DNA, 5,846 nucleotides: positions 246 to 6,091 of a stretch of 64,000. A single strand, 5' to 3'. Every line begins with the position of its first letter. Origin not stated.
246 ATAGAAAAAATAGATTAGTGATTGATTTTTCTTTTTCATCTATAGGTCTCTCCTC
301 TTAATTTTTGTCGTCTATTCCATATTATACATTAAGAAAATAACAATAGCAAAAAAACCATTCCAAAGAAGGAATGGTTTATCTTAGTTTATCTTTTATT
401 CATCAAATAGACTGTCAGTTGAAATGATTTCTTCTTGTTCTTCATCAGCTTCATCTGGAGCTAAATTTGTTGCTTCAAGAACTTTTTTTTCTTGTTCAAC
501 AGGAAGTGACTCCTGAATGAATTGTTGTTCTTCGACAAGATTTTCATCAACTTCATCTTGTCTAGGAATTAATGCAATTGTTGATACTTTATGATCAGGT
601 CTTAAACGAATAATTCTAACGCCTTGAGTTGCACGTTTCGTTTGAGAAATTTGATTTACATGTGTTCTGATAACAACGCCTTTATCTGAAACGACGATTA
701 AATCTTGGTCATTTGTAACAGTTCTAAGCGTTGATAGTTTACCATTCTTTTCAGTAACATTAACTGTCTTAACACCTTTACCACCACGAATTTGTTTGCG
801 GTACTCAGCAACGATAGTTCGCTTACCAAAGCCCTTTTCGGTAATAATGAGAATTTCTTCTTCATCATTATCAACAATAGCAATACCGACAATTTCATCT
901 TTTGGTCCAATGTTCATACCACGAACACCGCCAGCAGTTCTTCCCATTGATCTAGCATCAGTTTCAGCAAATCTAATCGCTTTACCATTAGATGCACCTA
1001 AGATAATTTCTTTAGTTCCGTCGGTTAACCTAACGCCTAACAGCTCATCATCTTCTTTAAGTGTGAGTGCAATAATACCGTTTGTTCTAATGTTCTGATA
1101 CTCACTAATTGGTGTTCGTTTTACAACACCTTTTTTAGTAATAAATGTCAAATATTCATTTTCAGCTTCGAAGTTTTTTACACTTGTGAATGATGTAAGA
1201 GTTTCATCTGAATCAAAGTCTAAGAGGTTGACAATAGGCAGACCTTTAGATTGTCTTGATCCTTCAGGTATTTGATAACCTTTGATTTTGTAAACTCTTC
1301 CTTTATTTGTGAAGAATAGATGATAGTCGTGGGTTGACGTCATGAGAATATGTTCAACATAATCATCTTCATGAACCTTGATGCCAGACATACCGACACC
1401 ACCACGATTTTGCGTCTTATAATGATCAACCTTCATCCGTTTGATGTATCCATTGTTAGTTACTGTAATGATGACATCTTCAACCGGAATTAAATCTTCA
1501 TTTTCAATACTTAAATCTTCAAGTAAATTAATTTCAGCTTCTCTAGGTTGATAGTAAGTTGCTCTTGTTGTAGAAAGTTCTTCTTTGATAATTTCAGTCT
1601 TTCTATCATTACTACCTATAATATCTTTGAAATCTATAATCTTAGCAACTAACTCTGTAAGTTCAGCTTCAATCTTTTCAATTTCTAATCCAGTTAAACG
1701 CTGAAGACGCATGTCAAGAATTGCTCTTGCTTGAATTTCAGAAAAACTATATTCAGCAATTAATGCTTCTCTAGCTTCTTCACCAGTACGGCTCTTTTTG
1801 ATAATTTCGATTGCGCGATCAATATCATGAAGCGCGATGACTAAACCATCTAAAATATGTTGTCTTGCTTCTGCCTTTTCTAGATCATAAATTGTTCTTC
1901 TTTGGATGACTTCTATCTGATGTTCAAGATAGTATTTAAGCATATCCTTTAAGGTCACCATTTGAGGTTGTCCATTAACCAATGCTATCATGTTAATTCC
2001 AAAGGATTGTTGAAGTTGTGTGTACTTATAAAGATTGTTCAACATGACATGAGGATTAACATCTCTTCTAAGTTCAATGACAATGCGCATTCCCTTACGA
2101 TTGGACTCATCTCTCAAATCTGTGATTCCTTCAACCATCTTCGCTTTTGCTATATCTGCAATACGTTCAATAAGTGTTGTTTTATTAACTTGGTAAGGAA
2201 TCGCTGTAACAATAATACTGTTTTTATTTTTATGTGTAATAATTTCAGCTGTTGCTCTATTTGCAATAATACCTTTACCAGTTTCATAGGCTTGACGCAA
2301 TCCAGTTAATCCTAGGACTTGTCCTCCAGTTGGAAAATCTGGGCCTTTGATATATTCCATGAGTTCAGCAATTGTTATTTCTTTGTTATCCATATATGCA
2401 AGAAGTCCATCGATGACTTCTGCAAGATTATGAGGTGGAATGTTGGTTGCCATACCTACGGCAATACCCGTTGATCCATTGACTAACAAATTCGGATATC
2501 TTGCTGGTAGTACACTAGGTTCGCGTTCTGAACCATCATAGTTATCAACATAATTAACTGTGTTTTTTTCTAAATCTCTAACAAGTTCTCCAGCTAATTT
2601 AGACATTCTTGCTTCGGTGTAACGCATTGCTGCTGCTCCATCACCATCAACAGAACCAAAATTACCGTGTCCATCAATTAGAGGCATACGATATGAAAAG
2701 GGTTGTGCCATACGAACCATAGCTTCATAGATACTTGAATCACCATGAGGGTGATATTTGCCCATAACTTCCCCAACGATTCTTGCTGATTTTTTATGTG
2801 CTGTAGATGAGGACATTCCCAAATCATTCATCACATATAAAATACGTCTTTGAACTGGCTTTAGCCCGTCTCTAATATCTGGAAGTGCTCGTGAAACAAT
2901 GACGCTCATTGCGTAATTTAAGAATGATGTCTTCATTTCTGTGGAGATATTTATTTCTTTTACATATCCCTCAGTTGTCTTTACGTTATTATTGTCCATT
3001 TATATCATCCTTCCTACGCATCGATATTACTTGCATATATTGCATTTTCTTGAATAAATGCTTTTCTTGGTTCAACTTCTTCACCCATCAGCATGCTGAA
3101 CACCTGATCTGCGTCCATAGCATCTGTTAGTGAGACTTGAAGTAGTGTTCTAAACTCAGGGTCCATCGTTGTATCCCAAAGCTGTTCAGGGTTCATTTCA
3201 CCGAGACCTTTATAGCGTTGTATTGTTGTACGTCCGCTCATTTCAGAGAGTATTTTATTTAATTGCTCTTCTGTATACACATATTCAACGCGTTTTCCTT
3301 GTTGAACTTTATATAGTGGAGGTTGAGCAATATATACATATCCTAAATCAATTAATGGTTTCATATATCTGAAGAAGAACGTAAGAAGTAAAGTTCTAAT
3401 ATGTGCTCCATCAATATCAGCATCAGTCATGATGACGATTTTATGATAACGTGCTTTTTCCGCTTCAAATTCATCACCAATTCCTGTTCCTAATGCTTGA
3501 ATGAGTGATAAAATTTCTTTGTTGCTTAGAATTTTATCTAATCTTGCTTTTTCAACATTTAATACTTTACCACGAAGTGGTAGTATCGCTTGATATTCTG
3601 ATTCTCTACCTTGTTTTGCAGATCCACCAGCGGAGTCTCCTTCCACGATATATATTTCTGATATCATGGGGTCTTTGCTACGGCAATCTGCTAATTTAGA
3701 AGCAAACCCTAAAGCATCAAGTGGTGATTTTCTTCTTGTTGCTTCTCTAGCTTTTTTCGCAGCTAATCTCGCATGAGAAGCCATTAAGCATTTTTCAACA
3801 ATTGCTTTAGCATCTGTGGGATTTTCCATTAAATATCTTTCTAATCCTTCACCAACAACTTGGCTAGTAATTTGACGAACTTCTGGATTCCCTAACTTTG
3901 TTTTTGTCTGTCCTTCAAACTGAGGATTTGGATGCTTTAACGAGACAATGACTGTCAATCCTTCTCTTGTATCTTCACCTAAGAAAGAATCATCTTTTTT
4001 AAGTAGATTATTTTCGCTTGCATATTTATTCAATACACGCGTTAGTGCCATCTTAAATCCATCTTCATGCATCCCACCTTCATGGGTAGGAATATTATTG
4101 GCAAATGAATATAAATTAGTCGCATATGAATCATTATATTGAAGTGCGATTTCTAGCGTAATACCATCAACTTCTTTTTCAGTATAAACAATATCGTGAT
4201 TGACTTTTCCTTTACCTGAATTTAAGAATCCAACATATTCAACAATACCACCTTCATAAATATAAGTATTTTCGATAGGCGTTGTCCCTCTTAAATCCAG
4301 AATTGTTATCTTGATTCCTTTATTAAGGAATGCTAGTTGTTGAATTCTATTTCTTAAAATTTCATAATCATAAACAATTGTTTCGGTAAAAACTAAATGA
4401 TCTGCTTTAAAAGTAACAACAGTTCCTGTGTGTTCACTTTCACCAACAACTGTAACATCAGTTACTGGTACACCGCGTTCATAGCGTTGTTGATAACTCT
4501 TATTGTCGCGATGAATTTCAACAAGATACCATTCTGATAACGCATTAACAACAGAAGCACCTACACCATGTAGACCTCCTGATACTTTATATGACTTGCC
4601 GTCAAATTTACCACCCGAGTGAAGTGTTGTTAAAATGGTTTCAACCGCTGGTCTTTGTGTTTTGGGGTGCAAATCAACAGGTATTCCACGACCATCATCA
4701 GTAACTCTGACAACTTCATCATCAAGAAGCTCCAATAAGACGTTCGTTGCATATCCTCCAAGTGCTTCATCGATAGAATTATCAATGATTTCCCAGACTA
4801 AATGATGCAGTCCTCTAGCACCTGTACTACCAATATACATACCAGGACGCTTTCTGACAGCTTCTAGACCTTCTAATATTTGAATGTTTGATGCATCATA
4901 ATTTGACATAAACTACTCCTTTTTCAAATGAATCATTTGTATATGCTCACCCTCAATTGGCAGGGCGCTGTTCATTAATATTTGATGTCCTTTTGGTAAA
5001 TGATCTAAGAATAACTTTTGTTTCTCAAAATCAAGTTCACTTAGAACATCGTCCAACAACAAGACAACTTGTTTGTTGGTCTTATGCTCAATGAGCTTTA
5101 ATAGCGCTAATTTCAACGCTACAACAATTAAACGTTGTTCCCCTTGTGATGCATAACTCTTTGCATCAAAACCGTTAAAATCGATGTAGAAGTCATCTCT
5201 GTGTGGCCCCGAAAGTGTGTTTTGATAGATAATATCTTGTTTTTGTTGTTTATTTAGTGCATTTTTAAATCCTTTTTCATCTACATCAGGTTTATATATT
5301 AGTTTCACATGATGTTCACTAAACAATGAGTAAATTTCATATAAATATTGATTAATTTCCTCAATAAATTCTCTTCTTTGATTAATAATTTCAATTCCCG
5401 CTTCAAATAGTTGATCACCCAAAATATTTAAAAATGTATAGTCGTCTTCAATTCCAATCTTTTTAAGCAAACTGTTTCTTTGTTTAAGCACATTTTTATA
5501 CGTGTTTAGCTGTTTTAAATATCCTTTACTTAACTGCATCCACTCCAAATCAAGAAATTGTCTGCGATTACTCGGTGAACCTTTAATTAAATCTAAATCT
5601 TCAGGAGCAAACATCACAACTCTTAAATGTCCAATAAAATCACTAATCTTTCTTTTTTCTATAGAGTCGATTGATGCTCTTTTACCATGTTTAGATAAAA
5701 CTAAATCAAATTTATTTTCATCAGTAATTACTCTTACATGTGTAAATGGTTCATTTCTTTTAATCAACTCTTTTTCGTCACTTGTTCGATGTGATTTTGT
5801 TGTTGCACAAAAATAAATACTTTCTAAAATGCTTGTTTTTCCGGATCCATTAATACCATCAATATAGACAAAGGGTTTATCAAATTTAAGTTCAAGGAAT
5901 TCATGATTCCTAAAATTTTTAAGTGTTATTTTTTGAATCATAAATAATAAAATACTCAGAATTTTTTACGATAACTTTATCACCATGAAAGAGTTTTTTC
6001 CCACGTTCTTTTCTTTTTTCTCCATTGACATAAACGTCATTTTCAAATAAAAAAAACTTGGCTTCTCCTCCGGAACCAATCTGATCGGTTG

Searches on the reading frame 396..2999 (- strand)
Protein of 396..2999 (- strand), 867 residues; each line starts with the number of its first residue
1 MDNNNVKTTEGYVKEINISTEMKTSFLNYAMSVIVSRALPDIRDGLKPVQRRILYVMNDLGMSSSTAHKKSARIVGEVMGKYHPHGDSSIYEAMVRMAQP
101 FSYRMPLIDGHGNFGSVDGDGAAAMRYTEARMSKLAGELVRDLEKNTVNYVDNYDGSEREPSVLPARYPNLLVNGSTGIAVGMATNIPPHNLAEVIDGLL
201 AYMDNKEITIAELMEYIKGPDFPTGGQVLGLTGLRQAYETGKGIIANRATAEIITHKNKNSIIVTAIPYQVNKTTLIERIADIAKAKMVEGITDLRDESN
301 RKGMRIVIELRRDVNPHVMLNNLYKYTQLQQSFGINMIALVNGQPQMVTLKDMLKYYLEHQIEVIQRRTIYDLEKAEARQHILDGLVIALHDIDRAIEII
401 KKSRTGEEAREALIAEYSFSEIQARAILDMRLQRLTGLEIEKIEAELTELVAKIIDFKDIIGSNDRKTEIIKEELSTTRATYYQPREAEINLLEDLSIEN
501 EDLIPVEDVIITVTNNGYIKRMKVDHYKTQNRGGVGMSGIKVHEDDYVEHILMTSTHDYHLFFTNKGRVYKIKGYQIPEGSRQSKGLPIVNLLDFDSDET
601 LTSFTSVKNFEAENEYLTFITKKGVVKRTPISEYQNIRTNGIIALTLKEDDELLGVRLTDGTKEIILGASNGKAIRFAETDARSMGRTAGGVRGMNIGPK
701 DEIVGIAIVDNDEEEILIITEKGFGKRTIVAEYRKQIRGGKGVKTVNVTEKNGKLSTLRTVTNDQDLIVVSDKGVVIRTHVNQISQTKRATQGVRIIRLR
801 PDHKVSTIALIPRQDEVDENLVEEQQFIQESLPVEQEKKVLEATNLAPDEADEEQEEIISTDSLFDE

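Call 46: search_protein_families(library=pfam, proteins=[window:396-2999:-], max_evalue=0.001)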
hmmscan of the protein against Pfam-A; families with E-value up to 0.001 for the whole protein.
window:396-2999:- (867 aa): 2 families
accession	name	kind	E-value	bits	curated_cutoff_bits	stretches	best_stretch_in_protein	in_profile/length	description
PF00521.26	DNA_topoisoIV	-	5.8e-166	553.1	31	1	37-475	1-431/432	DNA gyrase/topoisomerase IV, subunit A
PF03989.18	DNA_gyraseA_C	-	3.1e-72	238.2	27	6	765-811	1-47/48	DNA gyrase C-terminal domain, beta-propeller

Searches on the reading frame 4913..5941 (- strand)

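Call 46: search_protein_families(library=pfam, proteins=[window:4913-5941:-], max_evalue=0.001)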
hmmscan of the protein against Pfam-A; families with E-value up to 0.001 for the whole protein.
window:4913-5941:- (342 aa): 6 families
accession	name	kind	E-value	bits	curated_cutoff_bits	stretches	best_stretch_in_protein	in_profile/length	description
PF02463.25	SMC_N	-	1.5e-17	64.2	40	1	1-317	1-185/220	RecF/RecN/SMC N terminal domain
PF13476.12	AAA_23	-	6.5e-12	46.9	27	1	4-233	1-152/201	AAA domain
PF13175.12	AAA_15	-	2.1e-10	41.2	32.1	1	1-162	1-143/374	AAA ATPase domain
PF13304.12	AAA_21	-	9.1e-05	23.1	27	0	29-321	6-293/304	AAA domain, putative AbiEii toxin, Type IV TA system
PF13166.12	AAA_13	-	0.00067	18.9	36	0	26-71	20-65/713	AAA domain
PF12128.14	DUF3584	-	0.00073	17.6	31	0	263-334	1110-1179/1191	Protein of unknown function (DUF3584)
